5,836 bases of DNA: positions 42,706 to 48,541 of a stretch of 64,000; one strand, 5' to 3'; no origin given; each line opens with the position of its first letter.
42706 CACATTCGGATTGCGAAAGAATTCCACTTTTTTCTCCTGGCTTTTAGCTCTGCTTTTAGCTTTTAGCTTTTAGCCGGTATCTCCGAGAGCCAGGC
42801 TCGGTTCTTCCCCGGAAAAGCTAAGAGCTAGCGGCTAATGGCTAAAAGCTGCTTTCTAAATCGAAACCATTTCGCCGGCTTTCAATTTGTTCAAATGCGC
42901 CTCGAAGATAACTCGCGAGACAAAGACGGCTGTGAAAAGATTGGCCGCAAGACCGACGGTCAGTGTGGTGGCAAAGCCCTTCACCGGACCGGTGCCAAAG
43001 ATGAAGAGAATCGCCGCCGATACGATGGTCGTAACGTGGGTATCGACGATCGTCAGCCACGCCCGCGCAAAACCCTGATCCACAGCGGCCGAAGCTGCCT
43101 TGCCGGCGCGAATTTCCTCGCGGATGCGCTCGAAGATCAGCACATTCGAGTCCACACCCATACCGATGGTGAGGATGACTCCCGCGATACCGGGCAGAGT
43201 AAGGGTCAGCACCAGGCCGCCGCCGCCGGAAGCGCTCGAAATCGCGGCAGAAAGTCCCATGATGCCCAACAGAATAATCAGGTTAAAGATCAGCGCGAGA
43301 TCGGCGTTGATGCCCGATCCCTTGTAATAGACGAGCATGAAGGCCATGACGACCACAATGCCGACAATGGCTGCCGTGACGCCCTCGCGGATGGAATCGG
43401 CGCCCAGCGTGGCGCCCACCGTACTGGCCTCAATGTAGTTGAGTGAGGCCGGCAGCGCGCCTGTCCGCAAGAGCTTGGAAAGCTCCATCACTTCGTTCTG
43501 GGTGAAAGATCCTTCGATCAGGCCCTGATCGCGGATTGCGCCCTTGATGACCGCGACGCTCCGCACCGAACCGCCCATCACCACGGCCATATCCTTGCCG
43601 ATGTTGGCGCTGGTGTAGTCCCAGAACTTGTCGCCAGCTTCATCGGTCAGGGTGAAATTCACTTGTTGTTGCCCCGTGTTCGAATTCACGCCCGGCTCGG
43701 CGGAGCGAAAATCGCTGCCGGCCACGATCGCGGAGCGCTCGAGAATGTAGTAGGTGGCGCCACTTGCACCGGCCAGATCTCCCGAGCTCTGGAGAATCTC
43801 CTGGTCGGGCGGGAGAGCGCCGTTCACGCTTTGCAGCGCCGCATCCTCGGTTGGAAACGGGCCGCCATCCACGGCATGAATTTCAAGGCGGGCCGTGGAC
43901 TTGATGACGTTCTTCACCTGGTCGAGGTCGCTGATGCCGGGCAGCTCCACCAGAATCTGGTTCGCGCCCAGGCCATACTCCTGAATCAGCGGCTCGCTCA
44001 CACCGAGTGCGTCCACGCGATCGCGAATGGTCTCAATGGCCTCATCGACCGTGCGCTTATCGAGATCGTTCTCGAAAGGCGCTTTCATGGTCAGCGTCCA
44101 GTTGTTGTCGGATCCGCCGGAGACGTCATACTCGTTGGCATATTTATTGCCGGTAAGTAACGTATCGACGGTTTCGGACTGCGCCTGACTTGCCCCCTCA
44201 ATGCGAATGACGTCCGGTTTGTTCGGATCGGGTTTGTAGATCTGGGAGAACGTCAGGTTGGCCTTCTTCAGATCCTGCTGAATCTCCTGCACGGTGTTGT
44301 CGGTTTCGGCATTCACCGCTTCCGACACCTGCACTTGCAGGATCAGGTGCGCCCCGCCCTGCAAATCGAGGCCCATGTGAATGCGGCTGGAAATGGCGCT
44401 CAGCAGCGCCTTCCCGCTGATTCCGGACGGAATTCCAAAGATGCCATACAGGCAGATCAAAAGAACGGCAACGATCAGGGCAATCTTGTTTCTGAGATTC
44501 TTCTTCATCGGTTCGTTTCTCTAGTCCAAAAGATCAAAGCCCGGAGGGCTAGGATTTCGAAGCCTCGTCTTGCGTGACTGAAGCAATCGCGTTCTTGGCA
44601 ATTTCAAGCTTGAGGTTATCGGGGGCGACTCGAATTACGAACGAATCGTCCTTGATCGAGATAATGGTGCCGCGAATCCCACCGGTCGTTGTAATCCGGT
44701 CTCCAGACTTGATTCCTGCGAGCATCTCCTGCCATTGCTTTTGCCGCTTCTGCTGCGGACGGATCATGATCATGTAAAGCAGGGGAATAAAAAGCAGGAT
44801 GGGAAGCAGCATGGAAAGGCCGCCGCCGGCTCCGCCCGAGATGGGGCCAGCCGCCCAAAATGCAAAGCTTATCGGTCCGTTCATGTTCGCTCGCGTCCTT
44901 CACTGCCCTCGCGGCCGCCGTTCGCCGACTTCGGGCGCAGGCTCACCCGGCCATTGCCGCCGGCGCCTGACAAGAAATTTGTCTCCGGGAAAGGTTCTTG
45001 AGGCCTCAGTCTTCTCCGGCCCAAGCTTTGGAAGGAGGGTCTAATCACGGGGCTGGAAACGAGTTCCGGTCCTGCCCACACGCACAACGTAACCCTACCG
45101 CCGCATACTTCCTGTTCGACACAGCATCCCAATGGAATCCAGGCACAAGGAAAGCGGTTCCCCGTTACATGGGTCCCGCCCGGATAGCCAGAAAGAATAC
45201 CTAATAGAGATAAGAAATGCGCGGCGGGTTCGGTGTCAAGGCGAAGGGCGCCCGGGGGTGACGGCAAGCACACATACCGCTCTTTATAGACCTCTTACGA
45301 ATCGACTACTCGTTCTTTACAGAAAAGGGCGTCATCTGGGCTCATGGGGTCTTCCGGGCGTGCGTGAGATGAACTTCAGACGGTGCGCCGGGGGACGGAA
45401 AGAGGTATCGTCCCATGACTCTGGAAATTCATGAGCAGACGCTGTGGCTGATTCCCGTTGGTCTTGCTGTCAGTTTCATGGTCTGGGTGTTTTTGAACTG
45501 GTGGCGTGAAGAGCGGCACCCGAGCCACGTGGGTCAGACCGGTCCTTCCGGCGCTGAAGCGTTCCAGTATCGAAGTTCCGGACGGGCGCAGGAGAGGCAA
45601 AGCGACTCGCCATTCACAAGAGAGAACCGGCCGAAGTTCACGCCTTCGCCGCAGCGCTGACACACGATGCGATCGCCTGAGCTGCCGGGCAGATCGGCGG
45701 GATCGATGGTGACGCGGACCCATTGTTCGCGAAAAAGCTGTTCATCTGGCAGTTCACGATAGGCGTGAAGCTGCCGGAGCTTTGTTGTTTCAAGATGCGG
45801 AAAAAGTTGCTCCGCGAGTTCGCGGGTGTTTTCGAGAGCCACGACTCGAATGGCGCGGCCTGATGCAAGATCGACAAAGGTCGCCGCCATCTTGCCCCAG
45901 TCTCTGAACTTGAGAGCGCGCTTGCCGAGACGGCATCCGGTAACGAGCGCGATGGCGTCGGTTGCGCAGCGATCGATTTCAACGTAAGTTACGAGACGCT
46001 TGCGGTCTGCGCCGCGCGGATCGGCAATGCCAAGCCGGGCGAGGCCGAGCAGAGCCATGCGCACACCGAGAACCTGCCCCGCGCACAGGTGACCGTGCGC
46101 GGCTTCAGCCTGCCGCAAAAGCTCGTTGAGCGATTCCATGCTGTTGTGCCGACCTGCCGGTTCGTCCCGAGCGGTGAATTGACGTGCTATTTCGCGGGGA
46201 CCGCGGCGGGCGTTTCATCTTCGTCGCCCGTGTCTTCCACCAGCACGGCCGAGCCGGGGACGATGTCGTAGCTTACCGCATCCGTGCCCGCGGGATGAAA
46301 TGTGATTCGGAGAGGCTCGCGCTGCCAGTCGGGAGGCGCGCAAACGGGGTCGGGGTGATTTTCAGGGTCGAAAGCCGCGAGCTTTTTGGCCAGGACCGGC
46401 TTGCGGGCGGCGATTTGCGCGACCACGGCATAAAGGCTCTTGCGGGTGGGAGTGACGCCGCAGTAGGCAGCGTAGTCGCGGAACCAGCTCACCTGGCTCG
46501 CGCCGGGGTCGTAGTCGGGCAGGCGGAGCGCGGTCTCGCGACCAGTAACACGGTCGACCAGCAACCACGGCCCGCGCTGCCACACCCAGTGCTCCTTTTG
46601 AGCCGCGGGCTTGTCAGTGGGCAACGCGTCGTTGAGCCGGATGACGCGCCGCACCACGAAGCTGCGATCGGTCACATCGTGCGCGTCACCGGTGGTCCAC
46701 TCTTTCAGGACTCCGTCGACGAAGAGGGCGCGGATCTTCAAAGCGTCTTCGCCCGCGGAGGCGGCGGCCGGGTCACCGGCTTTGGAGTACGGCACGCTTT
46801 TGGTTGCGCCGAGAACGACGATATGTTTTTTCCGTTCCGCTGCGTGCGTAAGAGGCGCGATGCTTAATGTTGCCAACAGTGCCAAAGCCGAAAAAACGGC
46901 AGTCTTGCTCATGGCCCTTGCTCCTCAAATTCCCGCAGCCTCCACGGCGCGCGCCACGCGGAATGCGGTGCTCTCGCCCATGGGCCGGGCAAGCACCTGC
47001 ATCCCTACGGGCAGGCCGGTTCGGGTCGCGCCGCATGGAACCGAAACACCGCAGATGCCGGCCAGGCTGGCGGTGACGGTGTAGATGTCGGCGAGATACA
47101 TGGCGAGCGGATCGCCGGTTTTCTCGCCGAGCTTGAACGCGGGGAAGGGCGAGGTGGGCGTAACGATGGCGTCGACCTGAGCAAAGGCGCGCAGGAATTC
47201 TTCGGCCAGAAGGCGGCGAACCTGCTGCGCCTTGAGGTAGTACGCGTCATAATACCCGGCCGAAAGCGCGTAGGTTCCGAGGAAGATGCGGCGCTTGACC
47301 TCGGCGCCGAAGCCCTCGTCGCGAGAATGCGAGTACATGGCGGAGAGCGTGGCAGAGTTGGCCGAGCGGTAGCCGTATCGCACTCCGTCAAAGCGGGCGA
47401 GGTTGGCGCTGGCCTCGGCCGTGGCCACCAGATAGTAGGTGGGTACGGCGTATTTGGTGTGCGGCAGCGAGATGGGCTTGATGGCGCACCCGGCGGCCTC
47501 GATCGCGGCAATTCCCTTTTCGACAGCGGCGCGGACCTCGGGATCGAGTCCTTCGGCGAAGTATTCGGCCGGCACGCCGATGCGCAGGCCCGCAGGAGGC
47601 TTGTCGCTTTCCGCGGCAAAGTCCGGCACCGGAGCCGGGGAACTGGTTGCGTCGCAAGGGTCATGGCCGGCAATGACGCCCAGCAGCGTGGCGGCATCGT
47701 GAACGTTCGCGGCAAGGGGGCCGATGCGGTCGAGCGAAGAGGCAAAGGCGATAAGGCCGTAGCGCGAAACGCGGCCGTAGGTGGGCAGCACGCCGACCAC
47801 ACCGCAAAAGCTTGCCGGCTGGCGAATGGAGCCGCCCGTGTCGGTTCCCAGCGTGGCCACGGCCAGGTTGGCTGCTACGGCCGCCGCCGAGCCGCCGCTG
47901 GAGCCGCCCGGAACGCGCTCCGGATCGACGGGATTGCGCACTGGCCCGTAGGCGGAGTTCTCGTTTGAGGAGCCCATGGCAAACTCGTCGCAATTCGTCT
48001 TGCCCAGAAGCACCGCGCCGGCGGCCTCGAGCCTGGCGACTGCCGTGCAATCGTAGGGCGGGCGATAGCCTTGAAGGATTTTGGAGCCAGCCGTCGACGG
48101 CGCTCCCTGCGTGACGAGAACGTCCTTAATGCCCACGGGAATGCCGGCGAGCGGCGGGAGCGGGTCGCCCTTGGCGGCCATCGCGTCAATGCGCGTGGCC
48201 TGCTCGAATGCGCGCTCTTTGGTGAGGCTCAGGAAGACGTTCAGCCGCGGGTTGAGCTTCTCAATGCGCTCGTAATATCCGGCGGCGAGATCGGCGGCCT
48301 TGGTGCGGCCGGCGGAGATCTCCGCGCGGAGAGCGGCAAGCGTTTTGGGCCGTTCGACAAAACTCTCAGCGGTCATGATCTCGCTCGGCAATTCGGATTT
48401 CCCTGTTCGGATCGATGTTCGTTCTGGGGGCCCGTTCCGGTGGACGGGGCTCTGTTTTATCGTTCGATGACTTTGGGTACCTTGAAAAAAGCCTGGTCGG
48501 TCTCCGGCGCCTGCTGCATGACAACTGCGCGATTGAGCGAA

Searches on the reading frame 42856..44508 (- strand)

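Call 60: search_protein_families(library=pfam, proteins=[window:42856-44508:-], max_evalue=0.00001)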
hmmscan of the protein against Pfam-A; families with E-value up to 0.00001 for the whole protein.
window:42856-44508:- (550 aa): 3 families
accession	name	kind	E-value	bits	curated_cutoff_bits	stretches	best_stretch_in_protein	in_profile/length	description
PF22599.2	SecDF_P1_head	-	7.6e-27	93.9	27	1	251-354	10-114/114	SecDF, P1 head subdomain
PF21760.3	SecD_1st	-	8.2e-22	76.9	27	1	154-214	1-59/60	Protein translocase subunit SecDF, P1 domain, N-terminal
PF02355.23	SecD_SecF_C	-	2e-17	63.7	20.5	1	355-535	12-183/189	Protein export membrane protein SecD/SecF, C-terminal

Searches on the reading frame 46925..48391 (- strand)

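Call 60: search_protein_families(library=pfam, proteins=[window:46925-48391:-], max_evalue=0.00001)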
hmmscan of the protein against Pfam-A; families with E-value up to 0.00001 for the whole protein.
window:46925-48391:- (488 aa): 1 family
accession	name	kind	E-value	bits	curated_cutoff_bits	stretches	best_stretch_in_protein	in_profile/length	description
PF01425.27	Amidase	-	3.7e-155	517.8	27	1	38-475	5-443/445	Amidase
